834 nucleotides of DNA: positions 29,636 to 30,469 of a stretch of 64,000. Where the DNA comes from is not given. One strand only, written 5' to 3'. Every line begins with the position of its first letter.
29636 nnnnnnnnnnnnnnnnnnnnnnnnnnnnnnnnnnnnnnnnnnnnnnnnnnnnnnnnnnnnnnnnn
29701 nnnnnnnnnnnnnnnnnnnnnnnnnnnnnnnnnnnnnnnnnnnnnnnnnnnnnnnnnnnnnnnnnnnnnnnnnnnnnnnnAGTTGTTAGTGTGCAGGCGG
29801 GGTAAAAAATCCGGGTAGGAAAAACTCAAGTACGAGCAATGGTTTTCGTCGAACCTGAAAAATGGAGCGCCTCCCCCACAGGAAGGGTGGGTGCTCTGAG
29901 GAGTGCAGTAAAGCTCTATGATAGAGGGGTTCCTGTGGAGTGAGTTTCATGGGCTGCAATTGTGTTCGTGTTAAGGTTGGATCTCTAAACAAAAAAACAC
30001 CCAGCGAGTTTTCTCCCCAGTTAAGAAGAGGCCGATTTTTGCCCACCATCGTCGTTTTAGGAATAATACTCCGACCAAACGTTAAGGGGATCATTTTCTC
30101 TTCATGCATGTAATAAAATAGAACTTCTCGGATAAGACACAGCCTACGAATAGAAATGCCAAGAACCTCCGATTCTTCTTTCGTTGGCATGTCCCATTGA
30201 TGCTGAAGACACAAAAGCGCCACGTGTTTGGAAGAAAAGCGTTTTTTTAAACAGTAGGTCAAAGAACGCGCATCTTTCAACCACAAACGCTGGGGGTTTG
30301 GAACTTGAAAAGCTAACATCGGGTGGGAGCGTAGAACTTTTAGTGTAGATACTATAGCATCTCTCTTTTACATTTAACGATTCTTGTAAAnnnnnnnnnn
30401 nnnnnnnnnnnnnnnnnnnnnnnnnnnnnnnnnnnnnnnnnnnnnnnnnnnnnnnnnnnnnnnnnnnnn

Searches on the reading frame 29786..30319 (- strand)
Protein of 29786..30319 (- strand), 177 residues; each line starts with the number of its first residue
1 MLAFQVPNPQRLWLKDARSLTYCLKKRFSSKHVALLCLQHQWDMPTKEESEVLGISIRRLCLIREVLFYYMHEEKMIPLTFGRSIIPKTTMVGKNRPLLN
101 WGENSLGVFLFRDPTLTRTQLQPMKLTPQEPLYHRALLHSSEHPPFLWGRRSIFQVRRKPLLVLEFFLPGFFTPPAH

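Call 39: search_protein_families(library=pfam, proteins=[window:29786-30319:-], max_evalue=0.00001)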
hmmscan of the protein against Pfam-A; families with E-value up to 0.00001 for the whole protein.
window:29786-30319:- (177 aa): 1 family
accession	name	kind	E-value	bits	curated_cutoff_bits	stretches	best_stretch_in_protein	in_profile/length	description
PF04345.18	Chor_lyase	-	3.3e-18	66.4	23.6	1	11-172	21-163/168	Chorismate lyase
